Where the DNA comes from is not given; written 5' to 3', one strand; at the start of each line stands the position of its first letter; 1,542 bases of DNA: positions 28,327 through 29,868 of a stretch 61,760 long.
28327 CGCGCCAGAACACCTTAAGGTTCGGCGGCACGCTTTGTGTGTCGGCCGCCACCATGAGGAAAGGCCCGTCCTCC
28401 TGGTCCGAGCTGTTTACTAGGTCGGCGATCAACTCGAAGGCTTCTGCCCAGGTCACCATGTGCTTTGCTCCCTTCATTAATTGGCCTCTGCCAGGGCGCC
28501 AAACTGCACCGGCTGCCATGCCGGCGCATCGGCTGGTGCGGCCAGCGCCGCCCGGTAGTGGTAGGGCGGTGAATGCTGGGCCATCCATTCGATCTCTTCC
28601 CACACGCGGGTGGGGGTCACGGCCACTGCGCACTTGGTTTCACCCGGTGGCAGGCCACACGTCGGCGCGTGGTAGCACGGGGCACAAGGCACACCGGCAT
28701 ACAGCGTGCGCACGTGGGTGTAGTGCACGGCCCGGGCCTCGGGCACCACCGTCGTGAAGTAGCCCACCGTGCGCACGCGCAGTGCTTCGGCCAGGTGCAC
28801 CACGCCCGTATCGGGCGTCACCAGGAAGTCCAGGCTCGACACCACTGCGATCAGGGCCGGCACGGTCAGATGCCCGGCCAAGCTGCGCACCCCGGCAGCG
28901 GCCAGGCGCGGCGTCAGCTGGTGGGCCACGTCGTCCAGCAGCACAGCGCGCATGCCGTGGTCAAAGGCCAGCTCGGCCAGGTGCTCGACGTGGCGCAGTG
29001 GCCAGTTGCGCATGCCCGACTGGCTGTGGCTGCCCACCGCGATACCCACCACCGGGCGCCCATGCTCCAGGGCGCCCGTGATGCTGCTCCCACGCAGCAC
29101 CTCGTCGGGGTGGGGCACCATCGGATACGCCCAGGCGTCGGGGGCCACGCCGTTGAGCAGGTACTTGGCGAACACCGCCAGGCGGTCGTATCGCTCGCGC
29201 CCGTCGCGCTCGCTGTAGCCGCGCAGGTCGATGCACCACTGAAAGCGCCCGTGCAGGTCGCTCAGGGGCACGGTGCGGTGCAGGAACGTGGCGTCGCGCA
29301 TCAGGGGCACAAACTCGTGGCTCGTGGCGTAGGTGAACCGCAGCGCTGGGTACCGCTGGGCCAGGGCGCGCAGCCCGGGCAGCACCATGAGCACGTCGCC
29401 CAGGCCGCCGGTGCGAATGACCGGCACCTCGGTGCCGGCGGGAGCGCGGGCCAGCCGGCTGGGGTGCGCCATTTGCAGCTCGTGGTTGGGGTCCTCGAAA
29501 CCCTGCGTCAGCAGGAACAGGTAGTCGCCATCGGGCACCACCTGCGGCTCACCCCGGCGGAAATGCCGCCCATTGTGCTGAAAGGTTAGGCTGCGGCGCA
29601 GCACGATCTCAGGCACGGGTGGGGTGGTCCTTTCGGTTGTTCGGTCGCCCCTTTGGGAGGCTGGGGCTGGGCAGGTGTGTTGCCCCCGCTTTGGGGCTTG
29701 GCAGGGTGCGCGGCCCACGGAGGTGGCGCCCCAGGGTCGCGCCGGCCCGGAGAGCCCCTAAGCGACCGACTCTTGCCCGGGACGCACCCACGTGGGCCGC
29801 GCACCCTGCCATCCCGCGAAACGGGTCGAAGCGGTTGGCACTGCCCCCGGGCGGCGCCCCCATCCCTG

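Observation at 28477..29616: Heptosyltransferase-type (GT9) gene between the capsid gene and the repeat-fibre genes: candidate virion glycosylation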

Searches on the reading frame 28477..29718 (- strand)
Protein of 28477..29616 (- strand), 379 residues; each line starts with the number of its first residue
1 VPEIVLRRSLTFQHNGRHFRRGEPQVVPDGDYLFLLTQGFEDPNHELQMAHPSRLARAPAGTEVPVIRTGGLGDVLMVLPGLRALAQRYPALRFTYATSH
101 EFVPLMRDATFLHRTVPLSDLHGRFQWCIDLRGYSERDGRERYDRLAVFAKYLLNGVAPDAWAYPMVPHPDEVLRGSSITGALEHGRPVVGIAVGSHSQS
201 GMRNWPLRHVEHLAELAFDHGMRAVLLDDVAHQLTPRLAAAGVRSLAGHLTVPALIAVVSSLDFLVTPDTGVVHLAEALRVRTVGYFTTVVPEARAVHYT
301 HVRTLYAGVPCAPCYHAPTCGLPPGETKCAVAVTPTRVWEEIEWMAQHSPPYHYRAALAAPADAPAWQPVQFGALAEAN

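Call 5: search_protein_families(library=pfam, proteins=[window:28477-29616:-], max_evalue=0.01)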
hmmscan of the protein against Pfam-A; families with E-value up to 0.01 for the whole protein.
window:28477-29616:- (379 aa): 1 family
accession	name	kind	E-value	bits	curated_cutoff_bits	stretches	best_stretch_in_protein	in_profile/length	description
PF01075.23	Glyco_transf_9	-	2.3e-12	47.2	22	1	185-316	103-238/247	Glycosyltransferase family 9 (heptosyltransferase)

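Call 6: search_protein_families(library=phrogs, proteins=[window:28477-29616:-], max_evalue=0.01)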
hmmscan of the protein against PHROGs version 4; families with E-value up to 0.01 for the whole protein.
window:28477-29616:- (379 aa): 0 families

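Call 8: search_dna_similar(query=window:28477-29616:-, collection=phages, mode=protein, max_rows=30)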
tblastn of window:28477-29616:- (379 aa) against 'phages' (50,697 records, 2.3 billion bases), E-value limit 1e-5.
No match.

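Call 11: search_solved_structures(query=window:28477-29616:-, max_evalue=1, show_alignments=3)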
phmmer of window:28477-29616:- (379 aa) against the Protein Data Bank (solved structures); distinct sequences matched with E-value up to 1: 4.
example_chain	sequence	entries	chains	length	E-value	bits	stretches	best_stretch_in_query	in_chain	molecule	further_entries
1psw_A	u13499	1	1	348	1.8e-08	37.1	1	183-343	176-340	ADP-HEPTOSE LPS HEPTOSYLTRANSFERASE II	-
6dfe_A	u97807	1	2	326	1.2e-06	31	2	64-128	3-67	ADP-heptose--LPS heptosyltransferase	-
2gt1_A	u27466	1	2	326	1.2e-06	31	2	64-128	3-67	Lipopolysaccharide heptosyltransferase-1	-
2h1f_A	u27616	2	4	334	1.3e-06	30.9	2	64-128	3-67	Lipopolysaccharide heptosyltransferase-1 | Lipopolysaccharide heptosyltransferase 1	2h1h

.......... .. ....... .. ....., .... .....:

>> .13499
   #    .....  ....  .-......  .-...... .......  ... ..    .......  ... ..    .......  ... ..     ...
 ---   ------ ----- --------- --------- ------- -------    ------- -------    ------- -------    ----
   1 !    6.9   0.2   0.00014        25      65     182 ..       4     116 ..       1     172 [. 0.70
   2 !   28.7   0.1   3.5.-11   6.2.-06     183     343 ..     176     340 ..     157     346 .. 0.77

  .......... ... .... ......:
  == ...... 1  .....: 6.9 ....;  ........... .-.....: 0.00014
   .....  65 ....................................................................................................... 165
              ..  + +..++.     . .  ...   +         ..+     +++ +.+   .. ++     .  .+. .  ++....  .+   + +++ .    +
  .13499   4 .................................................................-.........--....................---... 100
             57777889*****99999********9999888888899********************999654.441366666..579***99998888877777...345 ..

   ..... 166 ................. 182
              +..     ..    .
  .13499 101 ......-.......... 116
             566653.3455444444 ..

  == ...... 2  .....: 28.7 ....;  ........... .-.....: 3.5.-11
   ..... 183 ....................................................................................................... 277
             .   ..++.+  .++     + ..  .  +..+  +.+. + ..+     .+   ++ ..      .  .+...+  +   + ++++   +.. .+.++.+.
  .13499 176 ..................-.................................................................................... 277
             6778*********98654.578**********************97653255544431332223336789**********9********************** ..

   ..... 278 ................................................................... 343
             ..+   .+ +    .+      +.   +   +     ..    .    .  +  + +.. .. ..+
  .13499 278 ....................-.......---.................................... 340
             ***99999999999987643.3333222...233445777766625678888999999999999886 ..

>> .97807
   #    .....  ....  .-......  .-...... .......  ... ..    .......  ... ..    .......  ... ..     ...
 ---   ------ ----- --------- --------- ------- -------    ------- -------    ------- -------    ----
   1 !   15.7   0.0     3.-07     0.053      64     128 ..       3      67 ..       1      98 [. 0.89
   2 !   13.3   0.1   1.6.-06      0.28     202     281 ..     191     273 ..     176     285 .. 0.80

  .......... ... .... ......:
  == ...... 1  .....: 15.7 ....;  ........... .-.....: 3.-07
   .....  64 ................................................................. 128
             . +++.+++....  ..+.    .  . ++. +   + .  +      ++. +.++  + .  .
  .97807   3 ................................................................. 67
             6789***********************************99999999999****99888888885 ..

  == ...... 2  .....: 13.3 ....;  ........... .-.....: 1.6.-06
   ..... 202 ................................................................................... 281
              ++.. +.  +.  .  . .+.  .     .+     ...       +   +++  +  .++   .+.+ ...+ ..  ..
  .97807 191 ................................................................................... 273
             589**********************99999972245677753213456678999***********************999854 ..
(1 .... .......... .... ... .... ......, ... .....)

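Call 12: search_protein_families(library=ncbifam, proteins=[window:28477-29616:-, window:28477-29718:-], max_evalue=1)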
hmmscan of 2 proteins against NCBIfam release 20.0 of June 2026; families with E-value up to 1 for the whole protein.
window:28477-29616:- (379 aa): 6 families
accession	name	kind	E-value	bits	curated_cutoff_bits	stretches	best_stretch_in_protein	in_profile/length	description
TIGR02193.1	heptsyl_trn_I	equivalog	3.4e-12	46.2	185.3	2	203-301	194-295/320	lipopolysaccharide heptosyltransferase I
TIGR02195.1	heptsyl_trn_II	equivalog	1.8e-10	40.5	134.6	1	182-345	169-337/339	lipopolysaccharide heptosyltransferase II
NF008162.0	PRK10916.1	equivalog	5.9e-06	25.7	569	1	181-294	174-294/348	ADP-heptose--LPS heptosyltransferase RfaF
TIGR02201.1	heptsyl_trn_III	equivalog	3.4e-05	23.1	170.2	1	235-289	234-288/344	putative lipopolysaccharide heptosyltransferase III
NF008204.0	PRK10964.1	equivalog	0.00011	21.5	437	1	64-120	3-59/322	lipopolysaccharide heptosyltransferase RfaC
NF035938.1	EboA_domain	domain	0.058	13.6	50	1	221-293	3-73/140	EboA domain-containing protein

window:28477-29718:- (413 aa): 6 families
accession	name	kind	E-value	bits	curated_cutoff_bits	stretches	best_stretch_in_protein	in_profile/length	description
TIGR02193.1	heptsyl_trn_I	equivalog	4.6e-12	45.8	185.3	2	237-335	194-295/320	lipopolysaccharide heptosyltransferase I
TIGR02195.1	heptsyl_trn_II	equivalog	2.5e-10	40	134.6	1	216-379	169-337/339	lipopolysaccharide heptosyltransferase II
NF008162.0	PRK10916.1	equivalog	8e-06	25.3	569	1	216-328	175-294/348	ADP-heptose--LPS heptosyltransferase RfaF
TIGR02201.1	heptsyl_trn_III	equivalog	4.3e-05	22.7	170.2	1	269-323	234-288/344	putative lipopolysaccharide heptosyltransferase III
NF008204.0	PRK10964.1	equivalog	0.00014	21.1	437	1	98-154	3-59/322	lipopolysaccharide heptosyltransferase RfaC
NF035938.1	EboA_domain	domain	0.068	13.4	50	1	255-327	3-73/140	EboA domain-containing protein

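Call 13: find_homologous_proteins(query=window:28477-29616:-, max_evalue=0.001)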
Query window:28477-29616:- (379 aa): 20 proteins with E <= 0.001 among 8000 candidates.
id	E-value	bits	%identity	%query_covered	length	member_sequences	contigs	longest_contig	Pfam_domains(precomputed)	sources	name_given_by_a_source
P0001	5.1e-258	873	100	100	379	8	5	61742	PF01075.24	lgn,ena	-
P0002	4.8e-201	686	80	99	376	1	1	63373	PF01075.24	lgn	-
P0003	6.3e-178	610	70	100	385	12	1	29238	PF01075.24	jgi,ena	-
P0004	3.0e-171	588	68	100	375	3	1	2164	PF01075.24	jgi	jgi:ADP-heptose:LPS heptosyltransferase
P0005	3.6e-170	584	69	98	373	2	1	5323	PF01075.24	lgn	-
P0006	2.0e-166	572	68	98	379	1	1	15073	PF01075.24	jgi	jgi:ADP-heptose:LPS heptosyltransferase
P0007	4.6e-163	561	69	93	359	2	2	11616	PF01075.24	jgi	jgi:heptosyltransferase-2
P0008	1.0e-116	408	52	95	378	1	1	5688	PF01075.24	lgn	-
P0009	5.3e-116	406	54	96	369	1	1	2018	PF01075.24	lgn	-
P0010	3.0e-112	394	53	98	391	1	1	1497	PF01075.24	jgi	jgi:ADP-heptose:LPS heptosyltransferase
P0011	2.0e-110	388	53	96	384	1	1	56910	PF01075.24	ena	-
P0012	8.0e-109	382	52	95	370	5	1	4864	PF01075.24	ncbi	-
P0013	1.5e-108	381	52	98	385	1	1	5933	PF01075.24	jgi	-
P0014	5.8e-107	376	51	97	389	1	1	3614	PF01075.24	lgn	-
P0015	3.7e-93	331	52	86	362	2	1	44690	PF01075.24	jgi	-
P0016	9.0e-91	323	48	93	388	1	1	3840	PF01075.24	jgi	jgi:ADP-heptose:LPS heptosyltransferase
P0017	4.4e-61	225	41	93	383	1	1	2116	PF01075.24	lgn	-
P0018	5.8e-50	189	35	91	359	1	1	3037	PF01075.24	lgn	-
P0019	1.2e-4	39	26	77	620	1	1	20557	PF01075.24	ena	-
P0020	7.1e-4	37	29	37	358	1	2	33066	PF01075.24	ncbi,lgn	-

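Call 14: find_encoding_contigs(protein=P0011, flank=10000, max_places=3)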
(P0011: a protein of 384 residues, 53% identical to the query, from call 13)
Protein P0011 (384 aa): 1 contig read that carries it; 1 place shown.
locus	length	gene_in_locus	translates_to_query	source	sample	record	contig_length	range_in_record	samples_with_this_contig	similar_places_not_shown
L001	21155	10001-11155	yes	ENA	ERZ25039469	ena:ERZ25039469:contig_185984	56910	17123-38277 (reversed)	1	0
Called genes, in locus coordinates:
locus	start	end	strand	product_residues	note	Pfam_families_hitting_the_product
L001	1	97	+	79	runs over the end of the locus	-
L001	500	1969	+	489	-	PF04860:Phage_portal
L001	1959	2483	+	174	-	-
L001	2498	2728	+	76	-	-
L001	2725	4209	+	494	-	PF04233:Phage_Mu_F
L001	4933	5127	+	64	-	-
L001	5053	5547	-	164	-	-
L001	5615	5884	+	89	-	-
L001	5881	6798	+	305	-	PF14550:Peptidase_S78_2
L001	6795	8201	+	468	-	-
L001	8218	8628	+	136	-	-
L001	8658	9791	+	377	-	-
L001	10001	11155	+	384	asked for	PF01075:Glyco_transf_9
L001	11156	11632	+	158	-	-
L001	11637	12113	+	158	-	-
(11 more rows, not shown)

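Call 15: find_encoding_contigs(protein=P0015, flank=10000, max_places=3)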
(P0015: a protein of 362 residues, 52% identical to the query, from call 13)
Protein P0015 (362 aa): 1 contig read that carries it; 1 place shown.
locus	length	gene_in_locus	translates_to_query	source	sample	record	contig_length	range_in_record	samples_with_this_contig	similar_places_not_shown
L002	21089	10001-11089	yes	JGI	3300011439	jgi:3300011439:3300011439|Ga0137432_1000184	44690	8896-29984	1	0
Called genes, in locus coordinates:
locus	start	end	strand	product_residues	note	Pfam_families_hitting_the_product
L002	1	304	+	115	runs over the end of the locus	-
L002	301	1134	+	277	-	-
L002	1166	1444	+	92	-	-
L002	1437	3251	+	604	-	PF04860:Phage_portal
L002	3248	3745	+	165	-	-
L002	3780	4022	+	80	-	-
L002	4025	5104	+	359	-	PF04233:Phage_Mu_F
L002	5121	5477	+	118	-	-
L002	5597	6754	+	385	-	PF14550:Peptidase_S78_2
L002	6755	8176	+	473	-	-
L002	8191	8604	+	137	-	-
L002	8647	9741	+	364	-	-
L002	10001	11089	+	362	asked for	PF01075:Glyco_transf_9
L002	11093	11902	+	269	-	-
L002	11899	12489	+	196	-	-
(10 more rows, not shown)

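Call 16: find_encoding_contigs(protein=P0001, flank=10000, max_places=5)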
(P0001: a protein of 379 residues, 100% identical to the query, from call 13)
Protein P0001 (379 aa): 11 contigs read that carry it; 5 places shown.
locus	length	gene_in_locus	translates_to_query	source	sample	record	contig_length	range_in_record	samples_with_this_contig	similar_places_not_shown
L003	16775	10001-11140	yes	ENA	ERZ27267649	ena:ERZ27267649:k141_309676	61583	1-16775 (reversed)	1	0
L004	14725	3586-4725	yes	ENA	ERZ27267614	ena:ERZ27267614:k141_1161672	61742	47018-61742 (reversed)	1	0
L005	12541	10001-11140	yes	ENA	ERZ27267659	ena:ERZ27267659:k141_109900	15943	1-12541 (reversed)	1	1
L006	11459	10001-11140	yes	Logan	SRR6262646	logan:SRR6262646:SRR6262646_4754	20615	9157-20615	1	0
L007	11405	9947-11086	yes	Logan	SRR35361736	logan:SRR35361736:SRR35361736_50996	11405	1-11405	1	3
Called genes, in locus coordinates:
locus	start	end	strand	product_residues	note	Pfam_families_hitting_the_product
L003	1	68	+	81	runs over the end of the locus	-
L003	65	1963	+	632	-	PF04860:Phage_portal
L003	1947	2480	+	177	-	-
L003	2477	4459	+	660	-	PF04233:Phage_Mu_F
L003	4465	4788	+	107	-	-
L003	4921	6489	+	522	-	PF14550:Peptidase_S78_2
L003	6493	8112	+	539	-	-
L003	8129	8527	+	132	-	-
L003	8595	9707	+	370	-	-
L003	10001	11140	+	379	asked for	PF01075:Glyco_transf_9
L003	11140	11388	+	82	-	-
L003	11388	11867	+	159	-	-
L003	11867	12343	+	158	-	-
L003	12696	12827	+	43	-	-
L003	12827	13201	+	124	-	-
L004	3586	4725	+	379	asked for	PF01075:Glyco_transf_9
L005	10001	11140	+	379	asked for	PF01075:Glyco_transf_9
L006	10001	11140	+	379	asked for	PF01075:Glyco_transf_9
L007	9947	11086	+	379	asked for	PF01075:Glyco_transf_9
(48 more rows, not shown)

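Call 27: predict_structure(alignment_id=A1)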
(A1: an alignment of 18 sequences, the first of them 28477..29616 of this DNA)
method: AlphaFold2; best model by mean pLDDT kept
length: 379 residues; sequences in the alignment: 18
mean_pLDDT: 90.2   pTM: 0.88
mean pLDDT of the five models: 90.2, 89.7, 88.8, 88.3, 83.9
residues with pLDDT >= 90: 268; 70-90: 92; 50-70: 14; < 50: 5
segments of 3 or more residues with pLDDT < 50: 376-379
pLDDT, mean of each block of 10 residues (from residue 1): 90 93 92 89 92 96 96 94 97 97 95 96 95 86 89 95 93 97 94 83 89 97 94 93 91 96 95 95 86 90 91 77 84 93 94 88 59 52
secondary structure, 60 per line:
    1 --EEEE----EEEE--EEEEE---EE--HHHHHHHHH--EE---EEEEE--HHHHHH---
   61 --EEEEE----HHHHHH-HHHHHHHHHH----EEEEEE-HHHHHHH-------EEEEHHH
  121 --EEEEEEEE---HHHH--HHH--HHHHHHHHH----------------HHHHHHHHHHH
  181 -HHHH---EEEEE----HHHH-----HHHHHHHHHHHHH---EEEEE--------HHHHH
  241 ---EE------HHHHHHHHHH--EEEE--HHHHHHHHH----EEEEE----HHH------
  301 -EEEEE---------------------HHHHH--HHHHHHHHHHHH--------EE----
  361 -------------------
elements in order: E3-6 E11-14 E17-21 H29-37 E45-49 H52-57 E63-67 H72-77 H79-88 E93-98 H100-106 E114-117 E123-130 H134-137 H145-153 H170-180 H182-185 E189-193 H198-201 H207-219 E223-227 H236-240 H252-261 E264-267 H270-278 E283-287 E302-306 H328-332 H335-346

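Call 31: fold_search(model_id=the predicted structure, library=pdb)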
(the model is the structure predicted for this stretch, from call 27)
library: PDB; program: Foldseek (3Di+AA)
matches with E <= 10: 1538; with E <= 0.001: 56
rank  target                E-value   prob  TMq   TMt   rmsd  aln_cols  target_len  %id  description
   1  1psw                  1.5e-11  1.00  0.53  0.60   7.6       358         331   18  Structure of E. coli ADP-heptose lps heptosyltransferase II (released 2003-07-08)
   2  3tov_B                3.2e-10  1.00  0.59  0.64   5.8       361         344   13  The crystal structure of the glycosyl transferase family 9 from Veillonella parvula DSM 2008 (released 2011-09-21)
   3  3tov_A                3.5e-09  1.00  0.52  0.56   5.0       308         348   15  The crystal structure of the glycosyl transferase family 9 from Veillonella parvula DSM 2008 (released 2011-09-21)
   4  2h1h_A                4.7e-09  1.00  0.50  0.58   6.5       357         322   16  E. coli heptosyltransferase WaaC with ADP-2-deoxy-2-fluoro heptose (released 2007-05-22)
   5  6dfe_B                5.5e-09  1.00  0.51  0.58   5.7       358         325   15  The structure of a ternary complex of E. coli WaaC (released 2018-09-05)
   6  2h1h_B                8.6e-09  1.00  0.43  0.51   8.3       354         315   16  E. coli heptosyltransferase WaaC with ADP-2-deoxy-2-fluoro heptose (released 2007-05-22)
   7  2gt1_A                2.0e-08  1.00  0.49  0.56   7.0       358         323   16  E. coli heptosyltransferase WaaC. (released 2007-05-01)
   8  4rb4_B                3.5e-08  1.00  0.52  0.51  10.5       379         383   16  Crystal structure of dodecameric iron-containing heptosyltransferase TibC in complex with ADP-D-beta-D-heptose at 3.9  (released 2014-11-05)
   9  4rb4_K                1.1e-07  1.00  0.53  0.52  10.4       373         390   17  Crystal structure of dodecameric iron-containing heptosyltransferase TibC in complex with ADP-D-beta-D-heptose at 3.9  (released 2014-11-05)
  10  2gt1_B                1.2e-07  1.00  0.47  0.57   6.5       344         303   16  E. coli heptosyltransferase WaaC. (released 2007-05-01)
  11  4rb4_G                1.6e-07  1.00  0.52  0.51  10.6       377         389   15  Crystal structure of dodecameric iron-containing heptosyltransferase TibC in complex with ADP-D-beta-D-heptose at 3.9  (released 2014-11-05)
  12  4rb4_L                1.6e-07  1.00  0.51  0.51  10.2       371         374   18  Crystal structure of dodecameric iron-containing heptosyltransferase TibC in complex with ADP-D-beta-D-heptose at 3.9  (released 2014-11-05)
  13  4rb4_H                1.6e-07  1.00  0.50  0.49  10.7       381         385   16  Crystal structure of dodecameric iron-containing heptosyltransferase TibC in complex with ADP-D-beta-D-heptose at 3.9  (released 2014-11-05)
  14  2h1f_A                1.7e-07  1.00  0.48  0.56   7.9       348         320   16  E. coli heptosyltransferase WaaC with ADP (released 2007-05-22)
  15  4rap_B                2.0e-07  1.00  0.56  0.55  10.2       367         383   16  Crystal structure of bacterial iron-containing dodecameric glycosyltransferase TibC from enterotoxigenic E.coli H10407 (released 2014-10-29)
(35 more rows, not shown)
